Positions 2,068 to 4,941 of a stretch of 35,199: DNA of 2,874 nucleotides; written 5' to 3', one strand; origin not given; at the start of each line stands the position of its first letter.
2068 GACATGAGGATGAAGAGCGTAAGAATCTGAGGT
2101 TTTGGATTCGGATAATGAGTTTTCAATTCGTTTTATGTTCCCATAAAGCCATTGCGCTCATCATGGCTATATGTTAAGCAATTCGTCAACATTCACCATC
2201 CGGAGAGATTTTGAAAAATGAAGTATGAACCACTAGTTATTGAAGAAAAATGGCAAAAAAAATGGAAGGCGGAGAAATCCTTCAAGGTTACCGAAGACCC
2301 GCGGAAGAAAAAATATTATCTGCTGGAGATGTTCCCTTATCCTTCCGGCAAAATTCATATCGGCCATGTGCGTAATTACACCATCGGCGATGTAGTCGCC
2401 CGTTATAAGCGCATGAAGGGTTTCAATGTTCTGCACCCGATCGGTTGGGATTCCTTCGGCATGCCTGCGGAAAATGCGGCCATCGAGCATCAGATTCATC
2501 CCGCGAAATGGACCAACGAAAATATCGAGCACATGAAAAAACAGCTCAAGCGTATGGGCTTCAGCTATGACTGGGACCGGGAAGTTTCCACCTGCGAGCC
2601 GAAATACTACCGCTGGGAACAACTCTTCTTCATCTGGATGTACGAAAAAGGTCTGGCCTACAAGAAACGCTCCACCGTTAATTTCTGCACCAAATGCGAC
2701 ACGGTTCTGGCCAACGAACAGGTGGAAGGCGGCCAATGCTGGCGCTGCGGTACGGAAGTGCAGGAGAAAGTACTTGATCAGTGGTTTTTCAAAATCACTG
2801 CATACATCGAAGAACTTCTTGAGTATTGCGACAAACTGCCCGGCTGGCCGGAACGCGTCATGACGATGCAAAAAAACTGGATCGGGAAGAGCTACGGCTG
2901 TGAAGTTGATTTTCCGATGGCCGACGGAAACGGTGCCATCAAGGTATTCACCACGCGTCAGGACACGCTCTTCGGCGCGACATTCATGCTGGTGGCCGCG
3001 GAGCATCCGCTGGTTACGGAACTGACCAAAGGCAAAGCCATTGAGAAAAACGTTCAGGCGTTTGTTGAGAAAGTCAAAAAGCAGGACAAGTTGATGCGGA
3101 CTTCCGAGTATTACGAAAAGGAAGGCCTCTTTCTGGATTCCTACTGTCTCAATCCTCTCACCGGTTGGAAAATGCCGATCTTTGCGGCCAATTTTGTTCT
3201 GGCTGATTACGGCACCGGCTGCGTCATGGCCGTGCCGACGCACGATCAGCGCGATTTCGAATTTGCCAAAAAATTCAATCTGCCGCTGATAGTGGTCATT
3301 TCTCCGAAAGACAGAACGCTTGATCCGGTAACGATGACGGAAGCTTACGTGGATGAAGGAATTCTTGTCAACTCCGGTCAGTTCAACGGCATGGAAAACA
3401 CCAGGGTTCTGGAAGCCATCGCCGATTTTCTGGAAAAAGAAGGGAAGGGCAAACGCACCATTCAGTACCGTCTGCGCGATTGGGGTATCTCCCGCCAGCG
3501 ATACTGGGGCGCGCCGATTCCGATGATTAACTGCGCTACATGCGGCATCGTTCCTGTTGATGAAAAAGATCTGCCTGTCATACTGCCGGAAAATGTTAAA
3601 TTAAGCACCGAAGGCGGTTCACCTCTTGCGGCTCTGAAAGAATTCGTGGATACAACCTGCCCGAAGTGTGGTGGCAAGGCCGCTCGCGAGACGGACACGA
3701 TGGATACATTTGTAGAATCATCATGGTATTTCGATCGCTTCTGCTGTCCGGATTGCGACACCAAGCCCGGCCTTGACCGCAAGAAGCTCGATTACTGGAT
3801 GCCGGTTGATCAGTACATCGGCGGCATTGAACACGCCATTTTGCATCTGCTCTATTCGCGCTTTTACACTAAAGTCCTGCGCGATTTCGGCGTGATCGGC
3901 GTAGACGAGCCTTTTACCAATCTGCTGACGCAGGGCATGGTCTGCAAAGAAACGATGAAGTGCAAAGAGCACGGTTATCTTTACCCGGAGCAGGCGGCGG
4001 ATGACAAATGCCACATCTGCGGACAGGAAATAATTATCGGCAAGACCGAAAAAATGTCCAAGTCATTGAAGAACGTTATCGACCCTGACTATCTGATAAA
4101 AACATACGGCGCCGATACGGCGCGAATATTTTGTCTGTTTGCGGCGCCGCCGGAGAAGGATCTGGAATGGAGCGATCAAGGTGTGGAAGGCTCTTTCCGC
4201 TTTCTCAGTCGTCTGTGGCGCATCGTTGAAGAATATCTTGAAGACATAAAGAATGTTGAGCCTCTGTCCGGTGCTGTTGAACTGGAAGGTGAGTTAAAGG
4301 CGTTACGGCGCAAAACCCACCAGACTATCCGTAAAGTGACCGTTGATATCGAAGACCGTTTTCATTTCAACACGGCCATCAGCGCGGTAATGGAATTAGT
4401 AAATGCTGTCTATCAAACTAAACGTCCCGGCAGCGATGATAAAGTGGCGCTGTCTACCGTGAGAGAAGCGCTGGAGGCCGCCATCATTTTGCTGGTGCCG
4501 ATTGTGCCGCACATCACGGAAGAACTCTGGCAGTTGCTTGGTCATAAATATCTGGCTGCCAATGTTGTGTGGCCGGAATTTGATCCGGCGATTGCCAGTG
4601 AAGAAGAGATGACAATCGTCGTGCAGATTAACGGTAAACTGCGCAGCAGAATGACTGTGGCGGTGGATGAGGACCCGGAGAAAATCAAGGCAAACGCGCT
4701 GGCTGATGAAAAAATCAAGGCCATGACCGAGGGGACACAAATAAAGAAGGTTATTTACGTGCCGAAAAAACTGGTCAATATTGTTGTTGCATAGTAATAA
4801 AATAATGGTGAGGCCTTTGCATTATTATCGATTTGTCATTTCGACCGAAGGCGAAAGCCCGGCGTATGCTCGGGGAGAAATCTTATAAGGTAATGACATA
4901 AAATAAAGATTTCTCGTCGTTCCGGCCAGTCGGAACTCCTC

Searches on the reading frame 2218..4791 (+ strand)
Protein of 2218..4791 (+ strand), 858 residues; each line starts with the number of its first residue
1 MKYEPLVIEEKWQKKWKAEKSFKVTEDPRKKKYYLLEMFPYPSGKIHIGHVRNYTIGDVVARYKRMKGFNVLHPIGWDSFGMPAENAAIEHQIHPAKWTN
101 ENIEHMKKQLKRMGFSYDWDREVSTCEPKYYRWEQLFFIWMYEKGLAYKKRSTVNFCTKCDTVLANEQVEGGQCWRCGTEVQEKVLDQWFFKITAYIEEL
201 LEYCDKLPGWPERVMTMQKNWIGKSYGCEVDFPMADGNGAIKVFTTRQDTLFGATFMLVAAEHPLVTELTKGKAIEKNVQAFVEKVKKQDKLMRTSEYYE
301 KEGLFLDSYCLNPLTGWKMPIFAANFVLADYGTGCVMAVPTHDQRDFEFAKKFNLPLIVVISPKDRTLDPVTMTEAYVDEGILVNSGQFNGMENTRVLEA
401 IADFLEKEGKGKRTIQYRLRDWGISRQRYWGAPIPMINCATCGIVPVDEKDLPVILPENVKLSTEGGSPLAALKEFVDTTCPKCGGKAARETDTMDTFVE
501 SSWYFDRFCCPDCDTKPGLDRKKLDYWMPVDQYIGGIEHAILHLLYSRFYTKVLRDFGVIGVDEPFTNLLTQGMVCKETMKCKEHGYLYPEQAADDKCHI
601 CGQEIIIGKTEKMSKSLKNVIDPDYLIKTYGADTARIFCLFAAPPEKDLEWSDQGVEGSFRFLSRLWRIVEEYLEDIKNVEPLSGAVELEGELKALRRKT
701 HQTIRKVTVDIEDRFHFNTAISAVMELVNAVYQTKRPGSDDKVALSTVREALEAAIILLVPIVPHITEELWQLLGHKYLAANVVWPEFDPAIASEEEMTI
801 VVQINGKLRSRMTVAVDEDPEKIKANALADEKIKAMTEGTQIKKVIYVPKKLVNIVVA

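Call 80: list_cluster_members(proteins=[window:2218-4791:+, window:10409-12052:-, window:22030-22728:+, P0001, P0028])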
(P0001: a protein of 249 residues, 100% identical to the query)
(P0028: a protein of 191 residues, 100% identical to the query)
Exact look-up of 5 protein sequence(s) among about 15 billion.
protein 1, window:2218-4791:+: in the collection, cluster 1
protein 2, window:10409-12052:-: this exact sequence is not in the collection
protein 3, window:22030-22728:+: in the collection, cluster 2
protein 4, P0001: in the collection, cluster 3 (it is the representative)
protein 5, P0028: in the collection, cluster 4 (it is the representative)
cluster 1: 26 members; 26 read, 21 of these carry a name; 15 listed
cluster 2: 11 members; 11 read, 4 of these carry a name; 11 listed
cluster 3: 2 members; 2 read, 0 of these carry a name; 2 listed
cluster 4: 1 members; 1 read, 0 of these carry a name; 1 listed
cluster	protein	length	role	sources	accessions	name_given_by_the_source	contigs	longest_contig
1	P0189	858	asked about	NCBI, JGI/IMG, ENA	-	-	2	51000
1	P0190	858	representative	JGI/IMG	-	leucyl-tRNA synthetase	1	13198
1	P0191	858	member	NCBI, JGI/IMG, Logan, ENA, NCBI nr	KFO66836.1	leucyl-tRNA synthetase [Smithella sp. SCADC] | leucyl-tRNA synthetase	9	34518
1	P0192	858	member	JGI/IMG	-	leucyl-tRNA synthetase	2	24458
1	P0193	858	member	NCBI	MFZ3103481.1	MAG: leucine--tRNA ligase [Smithella sp.]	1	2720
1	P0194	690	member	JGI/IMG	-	leucyl-tRNA synthetase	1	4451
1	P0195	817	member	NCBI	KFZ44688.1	leucyl-tRNA synthetase, partial [Smithella sp. D17]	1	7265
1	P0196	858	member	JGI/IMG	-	leucyl-tRNA synthetase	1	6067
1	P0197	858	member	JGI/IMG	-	leucyl-tRNA synthetase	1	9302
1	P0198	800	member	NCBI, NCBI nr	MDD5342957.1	MAG: leucine--tRNA ligase, partial [Smithella sp.] | leucine--tRNA ligase [Smithella sp.]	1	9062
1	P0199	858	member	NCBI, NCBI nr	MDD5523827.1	MAG: leucine--tRNA ligase [Smithella sp.] | leucine--tRNA ligase [Smithella sp.]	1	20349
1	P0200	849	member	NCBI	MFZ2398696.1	MAG: leucine--tRNA ligase, partial [Smithella sp.]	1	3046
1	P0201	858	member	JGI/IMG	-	leucyl-tRNA synthetase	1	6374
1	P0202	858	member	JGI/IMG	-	leucyl-tRNA synthetase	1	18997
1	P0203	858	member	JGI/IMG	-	leucyl-tRNA synthetase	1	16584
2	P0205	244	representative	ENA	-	-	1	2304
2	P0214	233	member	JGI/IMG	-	-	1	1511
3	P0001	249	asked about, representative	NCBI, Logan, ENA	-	-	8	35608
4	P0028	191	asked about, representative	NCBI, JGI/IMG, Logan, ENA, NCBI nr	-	-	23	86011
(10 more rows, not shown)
